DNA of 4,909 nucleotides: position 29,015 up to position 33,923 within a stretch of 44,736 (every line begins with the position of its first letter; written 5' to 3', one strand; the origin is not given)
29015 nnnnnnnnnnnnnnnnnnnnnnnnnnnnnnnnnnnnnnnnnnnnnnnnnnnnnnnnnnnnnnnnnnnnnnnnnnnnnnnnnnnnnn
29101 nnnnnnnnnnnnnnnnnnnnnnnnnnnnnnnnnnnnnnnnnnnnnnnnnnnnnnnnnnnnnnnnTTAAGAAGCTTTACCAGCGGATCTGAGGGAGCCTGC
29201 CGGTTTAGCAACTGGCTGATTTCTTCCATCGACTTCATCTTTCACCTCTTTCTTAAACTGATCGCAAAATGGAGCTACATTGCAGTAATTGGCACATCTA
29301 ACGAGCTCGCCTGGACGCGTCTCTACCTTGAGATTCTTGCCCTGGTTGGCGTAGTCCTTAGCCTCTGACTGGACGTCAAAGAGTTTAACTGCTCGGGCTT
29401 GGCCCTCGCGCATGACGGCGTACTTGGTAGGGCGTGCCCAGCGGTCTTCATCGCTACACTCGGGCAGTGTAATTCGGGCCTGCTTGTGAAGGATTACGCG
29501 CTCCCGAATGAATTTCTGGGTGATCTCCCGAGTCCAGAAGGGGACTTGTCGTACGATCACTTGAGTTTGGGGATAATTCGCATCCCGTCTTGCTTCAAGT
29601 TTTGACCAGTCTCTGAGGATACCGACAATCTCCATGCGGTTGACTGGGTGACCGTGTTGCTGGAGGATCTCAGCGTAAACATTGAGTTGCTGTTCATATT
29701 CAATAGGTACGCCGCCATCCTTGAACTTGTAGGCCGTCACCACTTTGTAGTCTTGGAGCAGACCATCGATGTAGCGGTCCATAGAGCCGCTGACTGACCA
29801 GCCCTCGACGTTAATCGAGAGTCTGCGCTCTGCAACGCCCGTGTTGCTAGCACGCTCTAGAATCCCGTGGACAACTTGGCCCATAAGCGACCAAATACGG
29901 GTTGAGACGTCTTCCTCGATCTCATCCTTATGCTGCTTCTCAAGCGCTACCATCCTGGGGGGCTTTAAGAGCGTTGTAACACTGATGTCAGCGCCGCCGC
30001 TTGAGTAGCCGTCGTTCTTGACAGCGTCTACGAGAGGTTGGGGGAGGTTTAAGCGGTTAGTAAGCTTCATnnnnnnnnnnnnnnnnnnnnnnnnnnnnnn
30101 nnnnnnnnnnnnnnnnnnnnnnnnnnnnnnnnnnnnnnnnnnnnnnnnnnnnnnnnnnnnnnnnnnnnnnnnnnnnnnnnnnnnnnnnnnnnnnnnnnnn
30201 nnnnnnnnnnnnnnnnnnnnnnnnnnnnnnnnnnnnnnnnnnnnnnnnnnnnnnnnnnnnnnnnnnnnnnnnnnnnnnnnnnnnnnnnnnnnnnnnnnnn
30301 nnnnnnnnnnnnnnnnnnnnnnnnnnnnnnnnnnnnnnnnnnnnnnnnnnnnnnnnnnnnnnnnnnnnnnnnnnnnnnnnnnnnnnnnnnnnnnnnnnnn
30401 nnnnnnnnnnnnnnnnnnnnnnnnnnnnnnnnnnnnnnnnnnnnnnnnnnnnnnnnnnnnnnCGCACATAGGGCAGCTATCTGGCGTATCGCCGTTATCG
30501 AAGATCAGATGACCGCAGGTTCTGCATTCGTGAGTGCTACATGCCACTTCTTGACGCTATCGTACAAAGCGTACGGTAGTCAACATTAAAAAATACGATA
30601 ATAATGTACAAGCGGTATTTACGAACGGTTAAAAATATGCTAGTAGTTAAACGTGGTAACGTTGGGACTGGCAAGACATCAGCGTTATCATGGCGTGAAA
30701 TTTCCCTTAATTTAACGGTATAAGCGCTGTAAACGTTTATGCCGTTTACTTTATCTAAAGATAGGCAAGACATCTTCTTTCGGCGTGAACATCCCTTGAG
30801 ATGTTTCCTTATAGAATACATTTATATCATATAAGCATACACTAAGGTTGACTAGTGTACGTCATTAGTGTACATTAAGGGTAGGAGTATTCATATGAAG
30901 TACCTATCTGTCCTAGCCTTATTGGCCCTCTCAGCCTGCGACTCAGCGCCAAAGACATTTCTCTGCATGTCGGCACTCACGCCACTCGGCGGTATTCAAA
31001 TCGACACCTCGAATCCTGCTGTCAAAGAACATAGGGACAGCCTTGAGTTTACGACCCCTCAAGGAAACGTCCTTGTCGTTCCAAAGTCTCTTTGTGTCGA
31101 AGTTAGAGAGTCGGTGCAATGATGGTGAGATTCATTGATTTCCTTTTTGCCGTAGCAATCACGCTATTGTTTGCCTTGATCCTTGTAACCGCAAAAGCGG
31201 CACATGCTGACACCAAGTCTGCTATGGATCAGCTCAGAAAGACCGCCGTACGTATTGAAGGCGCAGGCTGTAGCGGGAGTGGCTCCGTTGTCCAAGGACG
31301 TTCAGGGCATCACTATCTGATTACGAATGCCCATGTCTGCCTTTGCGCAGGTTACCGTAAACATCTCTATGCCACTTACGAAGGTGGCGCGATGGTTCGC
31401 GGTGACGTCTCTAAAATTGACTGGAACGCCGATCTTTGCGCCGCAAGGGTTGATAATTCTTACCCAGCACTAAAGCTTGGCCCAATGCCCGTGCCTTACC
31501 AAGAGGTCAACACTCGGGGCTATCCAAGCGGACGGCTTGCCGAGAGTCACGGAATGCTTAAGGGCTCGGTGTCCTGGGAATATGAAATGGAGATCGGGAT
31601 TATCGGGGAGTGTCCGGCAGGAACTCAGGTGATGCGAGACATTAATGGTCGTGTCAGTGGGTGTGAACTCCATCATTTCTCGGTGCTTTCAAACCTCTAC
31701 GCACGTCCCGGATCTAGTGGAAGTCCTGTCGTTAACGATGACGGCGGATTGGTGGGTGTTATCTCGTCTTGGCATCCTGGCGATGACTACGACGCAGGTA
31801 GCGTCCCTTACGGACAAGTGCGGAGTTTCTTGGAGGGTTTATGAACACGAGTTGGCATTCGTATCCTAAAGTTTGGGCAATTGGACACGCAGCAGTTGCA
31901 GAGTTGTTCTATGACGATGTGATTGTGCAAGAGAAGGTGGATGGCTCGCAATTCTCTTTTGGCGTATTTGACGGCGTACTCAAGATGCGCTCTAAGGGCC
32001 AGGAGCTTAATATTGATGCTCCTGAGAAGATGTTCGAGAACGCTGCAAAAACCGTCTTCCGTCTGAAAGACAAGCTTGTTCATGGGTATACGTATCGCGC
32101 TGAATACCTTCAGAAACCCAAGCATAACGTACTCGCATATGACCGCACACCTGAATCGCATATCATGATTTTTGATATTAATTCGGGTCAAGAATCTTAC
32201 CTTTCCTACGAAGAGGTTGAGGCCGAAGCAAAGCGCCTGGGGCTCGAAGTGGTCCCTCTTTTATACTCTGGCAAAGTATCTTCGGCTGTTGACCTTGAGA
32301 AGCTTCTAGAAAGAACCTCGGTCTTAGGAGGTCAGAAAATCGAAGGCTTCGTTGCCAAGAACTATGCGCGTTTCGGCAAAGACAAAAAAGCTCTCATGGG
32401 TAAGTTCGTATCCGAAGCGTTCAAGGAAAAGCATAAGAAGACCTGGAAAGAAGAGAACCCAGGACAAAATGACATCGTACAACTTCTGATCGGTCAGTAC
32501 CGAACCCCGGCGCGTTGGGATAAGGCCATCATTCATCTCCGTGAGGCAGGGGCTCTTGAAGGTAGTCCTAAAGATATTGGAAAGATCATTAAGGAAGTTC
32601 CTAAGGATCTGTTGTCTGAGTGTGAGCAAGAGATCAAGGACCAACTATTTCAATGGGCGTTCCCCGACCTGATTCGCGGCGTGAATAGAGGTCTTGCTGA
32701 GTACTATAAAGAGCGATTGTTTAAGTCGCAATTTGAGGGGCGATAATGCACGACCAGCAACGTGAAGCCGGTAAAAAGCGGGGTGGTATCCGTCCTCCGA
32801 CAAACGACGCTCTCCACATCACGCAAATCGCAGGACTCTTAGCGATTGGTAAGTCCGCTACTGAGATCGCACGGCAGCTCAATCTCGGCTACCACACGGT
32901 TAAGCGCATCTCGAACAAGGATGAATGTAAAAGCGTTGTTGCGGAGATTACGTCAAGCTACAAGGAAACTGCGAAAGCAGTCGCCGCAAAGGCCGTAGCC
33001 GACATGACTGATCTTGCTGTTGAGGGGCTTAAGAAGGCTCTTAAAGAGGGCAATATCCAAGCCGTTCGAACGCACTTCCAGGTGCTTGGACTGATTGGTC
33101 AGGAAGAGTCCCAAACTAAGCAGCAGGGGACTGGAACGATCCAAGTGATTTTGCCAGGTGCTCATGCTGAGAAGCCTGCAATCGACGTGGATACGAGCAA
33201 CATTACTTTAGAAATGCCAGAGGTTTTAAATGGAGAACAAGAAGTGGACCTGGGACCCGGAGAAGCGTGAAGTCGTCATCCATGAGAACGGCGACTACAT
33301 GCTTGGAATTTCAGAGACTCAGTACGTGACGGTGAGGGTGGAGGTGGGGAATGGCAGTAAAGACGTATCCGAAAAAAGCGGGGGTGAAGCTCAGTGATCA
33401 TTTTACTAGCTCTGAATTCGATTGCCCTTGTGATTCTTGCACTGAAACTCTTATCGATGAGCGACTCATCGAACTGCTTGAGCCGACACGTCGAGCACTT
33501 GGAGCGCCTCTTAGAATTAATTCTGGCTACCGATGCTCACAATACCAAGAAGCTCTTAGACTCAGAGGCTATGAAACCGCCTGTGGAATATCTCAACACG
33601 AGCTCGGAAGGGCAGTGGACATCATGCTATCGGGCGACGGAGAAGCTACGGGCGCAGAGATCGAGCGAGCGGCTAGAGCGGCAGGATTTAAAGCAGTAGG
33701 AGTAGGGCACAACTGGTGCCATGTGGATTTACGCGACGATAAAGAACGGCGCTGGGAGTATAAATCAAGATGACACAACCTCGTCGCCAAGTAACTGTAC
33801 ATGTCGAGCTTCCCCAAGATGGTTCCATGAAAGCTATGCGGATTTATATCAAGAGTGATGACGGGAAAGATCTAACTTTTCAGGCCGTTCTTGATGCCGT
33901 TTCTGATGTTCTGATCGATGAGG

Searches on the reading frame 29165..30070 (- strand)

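Call 43: search_protein_families(library=pfam, proteins=[window:29165-30070:-], max_evalue=0.01)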
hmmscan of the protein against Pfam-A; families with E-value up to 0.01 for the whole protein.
window:29165-30070:- (301 aa): 2 families
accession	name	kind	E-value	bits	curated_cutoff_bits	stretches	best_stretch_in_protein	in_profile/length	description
PF12705.13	PDDEXK_1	-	0.00025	21.5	22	1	81-270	112-247/247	PD-(D/E)XK nuclease superfamily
PF09954.14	DUF2188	-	0.0061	17.1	22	0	216-243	10-37/62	Uncharacterized protein conserved in bacteria (DUF2188)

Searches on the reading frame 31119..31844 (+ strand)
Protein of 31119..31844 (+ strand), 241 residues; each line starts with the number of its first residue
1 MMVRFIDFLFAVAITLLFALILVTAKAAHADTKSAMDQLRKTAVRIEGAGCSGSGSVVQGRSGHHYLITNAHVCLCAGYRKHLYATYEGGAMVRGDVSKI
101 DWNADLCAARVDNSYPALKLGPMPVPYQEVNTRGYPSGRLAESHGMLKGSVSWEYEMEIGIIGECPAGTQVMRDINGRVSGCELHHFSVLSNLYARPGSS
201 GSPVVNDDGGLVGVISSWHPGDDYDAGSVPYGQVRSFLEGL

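Call 43: search_protein_families(library=pfam, proteins=[window:31119-31844:+], max_evalue=0.01)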
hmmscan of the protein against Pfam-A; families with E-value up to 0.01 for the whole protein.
window:31119-31844:+ (241 aa): 3 families
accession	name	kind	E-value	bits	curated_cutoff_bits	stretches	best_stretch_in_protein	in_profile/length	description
PF13365.12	Trypsin_2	-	2e-15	58.2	27.6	1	53-214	1-144/144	Trypsin-like peptidase domain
PF05579.19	Peptidase_S32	-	0.00054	19.7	24.7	0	193-214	203-224/297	Equine arteritis virus serine endopeptidase S32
PF00949.27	Peptidase_S7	-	0.0082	16.4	20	0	190-215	88-113/131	Peptidase S7, Flavivirus NS3 serine protease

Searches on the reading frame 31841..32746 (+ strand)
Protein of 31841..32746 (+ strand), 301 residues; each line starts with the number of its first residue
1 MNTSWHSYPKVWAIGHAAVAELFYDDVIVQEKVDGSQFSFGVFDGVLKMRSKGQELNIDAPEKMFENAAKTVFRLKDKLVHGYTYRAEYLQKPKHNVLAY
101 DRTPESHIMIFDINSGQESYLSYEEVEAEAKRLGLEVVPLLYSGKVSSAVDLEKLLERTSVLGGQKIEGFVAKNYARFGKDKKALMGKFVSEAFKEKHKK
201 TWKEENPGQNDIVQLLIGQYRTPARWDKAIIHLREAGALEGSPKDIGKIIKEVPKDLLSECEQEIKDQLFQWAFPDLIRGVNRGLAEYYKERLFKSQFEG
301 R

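Call 43: search_protein_families(library=pfam, proteins=[window:31841-32746:+], max_evalue=0.01)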
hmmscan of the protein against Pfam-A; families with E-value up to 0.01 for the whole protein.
window:31841-32746:+ (301 aa): 2 families
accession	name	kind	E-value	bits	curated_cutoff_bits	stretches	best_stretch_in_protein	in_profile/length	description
PF09414.15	RNA_ligase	-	1.3e-16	61.7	27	1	26-180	2-162/171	RNA ligase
PF09511.15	RNA_lig_T4_1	-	1.5e-07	32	28.3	1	26-176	45-210/227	RNA ligase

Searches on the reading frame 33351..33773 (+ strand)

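Call 43: search_protein_families(library=pfam, proteins=[window:33351-33773:+], max_evalue=0.01)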
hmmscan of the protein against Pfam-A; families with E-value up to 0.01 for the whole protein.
window:33351-33773:+ (140 aa): 3 families
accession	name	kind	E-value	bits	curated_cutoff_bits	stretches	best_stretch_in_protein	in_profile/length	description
PF08291.16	Peptidase_M15_3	-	2.7e-11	44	23.2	1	17-126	2-108/108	Peptidase M15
PF05951.18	Peptidase_M15_2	-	0.00022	21.4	27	1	33-100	51-119/153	Bacterial protein of unknown function (DUF882)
PF02557.22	VanY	-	0.0014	18.9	25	0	48-94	20-77/132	D-alanyl-D-alanine carboxypeptidase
